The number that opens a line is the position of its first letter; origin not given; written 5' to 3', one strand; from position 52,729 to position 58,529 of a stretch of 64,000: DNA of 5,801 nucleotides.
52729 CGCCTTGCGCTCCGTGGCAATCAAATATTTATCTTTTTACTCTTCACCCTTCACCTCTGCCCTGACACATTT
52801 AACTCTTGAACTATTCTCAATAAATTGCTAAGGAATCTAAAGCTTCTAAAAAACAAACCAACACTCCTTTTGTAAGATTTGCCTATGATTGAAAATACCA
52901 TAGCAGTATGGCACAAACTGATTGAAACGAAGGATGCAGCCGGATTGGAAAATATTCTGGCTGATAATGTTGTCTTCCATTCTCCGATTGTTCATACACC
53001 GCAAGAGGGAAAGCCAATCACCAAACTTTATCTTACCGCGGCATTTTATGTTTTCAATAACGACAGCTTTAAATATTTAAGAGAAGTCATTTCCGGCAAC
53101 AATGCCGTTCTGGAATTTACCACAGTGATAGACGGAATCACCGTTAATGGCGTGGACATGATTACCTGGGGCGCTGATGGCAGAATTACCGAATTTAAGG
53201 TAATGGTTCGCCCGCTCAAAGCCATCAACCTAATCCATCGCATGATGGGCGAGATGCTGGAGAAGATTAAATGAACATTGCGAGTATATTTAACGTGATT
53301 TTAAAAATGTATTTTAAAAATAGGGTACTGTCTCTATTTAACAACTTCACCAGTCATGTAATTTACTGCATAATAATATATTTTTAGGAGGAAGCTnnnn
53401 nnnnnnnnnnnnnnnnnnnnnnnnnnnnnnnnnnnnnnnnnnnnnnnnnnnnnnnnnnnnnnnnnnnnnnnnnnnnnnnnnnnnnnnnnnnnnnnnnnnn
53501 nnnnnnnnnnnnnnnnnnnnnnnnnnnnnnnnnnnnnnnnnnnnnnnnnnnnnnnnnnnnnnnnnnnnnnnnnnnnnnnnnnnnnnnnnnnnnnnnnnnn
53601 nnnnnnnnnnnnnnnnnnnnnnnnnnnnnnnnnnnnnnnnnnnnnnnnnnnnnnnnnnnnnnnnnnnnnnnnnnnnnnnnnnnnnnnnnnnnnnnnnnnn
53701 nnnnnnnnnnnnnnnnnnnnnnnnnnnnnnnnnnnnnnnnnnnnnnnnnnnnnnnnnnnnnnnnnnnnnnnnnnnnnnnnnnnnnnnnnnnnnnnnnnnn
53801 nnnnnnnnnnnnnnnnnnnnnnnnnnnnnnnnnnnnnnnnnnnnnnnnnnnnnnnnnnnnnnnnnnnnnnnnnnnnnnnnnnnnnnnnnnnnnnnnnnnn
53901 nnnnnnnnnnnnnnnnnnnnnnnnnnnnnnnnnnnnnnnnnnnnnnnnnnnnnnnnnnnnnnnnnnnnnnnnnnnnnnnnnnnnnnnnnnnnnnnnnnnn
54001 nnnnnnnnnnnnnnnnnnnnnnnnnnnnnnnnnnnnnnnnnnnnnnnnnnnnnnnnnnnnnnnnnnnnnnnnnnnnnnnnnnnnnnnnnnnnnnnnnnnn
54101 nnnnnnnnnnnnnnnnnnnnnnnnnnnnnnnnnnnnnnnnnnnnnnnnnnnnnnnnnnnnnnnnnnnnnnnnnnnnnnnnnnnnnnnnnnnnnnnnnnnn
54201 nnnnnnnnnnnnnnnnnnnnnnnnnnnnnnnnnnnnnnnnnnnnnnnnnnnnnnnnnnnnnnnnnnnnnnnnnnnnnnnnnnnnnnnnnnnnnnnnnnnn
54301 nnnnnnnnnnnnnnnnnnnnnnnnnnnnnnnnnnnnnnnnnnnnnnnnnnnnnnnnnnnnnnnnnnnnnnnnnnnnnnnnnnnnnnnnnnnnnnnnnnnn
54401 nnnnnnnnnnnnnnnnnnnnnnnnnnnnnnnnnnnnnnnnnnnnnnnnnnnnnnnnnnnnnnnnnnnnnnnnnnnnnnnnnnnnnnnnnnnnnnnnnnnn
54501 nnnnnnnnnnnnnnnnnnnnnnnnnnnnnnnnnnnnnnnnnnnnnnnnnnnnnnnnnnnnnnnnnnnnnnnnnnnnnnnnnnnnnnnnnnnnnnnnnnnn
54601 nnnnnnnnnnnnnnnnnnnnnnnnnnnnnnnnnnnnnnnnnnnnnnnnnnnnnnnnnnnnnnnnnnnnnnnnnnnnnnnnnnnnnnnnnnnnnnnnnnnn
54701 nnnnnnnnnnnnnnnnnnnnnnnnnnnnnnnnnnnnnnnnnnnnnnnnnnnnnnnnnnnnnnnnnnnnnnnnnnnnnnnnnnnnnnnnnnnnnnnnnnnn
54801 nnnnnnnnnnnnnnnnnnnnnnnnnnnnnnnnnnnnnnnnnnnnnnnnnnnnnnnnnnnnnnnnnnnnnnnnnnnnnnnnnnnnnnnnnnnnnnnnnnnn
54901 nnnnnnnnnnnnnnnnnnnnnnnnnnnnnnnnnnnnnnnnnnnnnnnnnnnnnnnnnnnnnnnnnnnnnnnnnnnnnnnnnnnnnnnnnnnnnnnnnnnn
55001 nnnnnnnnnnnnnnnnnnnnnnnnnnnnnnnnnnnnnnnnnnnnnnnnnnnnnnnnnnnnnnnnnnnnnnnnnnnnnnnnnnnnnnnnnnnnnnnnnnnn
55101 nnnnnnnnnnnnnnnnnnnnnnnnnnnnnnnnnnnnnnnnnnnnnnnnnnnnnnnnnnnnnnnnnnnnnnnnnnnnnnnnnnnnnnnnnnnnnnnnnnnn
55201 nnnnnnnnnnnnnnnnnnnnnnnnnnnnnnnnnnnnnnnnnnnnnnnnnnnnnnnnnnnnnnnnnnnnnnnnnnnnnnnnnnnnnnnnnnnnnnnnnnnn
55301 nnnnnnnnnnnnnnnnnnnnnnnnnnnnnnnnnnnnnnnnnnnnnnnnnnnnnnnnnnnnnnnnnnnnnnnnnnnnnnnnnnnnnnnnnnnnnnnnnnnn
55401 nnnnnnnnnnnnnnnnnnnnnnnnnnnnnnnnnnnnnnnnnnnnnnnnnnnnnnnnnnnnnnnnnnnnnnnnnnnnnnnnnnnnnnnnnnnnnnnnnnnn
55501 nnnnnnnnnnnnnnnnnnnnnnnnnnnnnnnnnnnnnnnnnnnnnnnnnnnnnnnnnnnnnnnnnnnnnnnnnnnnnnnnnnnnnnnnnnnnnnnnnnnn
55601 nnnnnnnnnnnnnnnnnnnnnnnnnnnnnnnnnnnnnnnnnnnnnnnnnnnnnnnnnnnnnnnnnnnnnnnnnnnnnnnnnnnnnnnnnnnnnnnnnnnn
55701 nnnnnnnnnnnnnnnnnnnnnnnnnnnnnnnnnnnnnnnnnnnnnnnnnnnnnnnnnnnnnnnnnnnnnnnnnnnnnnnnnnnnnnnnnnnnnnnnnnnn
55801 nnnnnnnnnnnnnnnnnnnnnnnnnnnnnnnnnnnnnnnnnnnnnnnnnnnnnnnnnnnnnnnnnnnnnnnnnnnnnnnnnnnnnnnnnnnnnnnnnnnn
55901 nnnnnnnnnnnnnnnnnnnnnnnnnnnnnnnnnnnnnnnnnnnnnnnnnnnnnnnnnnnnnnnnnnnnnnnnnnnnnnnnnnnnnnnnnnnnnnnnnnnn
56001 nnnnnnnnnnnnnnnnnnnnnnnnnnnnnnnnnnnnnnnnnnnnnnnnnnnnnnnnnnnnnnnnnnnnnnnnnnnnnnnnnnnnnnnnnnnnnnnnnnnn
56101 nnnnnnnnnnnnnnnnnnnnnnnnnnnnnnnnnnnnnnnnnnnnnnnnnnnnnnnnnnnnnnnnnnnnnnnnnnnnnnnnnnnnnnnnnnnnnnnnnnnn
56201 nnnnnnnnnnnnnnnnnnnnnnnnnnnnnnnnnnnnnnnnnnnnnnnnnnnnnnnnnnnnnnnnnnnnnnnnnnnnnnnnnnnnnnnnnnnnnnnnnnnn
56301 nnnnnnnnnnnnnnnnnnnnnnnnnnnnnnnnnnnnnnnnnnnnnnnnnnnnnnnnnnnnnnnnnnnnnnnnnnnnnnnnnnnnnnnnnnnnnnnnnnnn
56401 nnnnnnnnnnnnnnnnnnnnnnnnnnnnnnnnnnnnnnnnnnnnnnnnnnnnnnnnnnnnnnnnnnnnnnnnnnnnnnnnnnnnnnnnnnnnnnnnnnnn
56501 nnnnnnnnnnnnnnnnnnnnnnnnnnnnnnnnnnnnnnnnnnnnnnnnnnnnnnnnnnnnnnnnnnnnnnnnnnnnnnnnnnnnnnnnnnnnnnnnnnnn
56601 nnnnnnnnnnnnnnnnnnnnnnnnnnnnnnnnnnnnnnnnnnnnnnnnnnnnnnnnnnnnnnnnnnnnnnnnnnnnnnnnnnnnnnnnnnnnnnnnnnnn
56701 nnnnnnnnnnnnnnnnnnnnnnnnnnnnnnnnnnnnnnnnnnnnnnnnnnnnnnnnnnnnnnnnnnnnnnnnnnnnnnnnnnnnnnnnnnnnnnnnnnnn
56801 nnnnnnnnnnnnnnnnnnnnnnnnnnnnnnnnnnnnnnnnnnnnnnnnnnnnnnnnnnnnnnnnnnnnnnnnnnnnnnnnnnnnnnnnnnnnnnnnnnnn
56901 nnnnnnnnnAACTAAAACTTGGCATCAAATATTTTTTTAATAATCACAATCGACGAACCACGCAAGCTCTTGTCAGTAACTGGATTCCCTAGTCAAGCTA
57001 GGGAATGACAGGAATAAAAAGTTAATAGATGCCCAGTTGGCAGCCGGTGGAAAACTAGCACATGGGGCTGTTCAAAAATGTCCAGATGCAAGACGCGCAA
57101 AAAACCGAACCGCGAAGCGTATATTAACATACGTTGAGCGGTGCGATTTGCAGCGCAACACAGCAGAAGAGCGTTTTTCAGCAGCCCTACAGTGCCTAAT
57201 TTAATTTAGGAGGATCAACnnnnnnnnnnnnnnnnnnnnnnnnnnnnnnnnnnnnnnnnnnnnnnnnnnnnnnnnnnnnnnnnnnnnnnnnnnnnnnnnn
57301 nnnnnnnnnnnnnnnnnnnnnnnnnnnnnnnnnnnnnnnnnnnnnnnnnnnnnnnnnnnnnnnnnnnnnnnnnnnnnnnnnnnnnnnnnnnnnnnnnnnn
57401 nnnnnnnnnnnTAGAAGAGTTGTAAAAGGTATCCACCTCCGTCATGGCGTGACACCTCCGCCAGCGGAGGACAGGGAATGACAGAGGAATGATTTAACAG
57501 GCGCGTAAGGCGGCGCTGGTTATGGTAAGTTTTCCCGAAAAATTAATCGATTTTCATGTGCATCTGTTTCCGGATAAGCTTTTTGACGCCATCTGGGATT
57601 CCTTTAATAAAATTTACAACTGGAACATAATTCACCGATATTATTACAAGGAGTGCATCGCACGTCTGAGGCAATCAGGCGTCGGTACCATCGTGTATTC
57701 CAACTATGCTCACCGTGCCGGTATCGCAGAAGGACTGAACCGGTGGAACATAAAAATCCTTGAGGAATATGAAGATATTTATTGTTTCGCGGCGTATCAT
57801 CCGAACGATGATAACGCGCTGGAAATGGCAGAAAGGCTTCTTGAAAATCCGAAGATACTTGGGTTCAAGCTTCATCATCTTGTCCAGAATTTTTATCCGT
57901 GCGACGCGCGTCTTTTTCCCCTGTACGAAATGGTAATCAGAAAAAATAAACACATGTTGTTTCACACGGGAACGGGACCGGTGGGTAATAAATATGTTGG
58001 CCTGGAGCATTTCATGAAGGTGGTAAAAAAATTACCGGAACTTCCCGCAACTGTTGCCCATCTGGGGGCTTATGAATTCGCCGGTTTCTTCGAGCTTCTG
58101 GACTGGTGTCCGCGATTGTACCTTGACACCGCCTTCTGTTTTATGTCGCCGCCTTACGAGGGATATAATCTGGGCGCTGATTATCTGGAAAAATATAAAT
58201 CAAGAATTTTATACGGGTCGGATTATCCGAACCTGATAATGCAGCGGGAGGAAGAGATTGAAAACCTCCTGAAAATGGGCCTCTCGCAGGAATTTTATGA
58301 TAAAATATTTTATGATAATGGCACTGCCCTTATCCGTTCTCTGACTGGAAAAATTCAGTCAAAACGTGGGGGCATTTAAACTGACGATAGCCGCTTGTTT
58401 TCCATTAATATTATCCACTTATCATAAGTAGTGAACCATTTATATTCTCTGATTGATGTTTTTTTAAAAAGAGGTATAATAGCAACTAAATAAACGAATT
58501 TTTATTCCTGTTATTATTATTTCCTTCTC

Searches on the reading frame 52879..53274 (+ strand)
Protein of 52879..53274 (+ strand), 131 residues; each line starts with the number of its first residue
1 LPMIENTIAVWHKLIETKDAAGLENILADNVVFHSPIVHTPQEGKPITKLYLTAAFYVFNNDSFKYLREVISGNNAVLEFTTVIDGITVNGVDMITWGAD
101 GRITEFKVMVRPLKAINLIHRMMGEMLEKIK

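Call 87: search_protein_families(library=pfam, max_evalue=0.00001, proteins=[window:52879-53274:+])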
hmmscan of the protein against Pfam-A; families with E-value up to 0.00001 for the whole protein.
window:52879-53274:+ (131 aa): 1 family
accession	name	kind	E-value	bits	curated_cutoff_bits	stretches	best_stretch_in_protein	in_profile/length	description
PF12680.13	SnoaL_2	-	1.5e-09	38.8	27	1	12-105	5-101/102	SnoaL-like domain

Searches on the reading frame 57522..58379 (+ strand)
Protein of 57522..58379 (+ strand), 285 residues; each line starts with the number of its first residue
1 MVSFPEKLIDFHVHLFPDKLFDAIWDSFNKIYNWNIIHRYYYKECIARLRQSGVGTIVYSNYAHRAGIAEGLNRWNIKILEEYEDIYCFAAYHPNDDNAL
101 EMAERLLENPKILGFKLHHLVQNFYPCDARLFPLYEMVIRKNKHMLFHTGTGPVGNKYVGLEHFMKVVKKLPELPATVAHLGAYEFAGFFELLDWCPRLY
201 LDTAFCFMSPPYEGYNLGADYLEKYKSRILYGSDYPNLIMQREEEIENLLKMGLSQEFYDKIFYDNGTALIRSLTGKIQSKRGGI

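Call 87: search_protein_families(library=pfam, max_evalue=0.00001, proteins=[window:57522-58379:+])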
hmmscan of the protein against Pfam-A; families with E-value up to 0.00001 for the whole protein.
window:57522-58379:+ (285 aa): 1 family
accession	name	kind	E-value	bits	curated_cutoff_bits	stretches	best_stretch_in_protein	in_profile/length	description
PF04909.20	Amidohydro_2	-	6.9e-25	88.8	26.4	1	9-270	1-286/289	Amidohydrolase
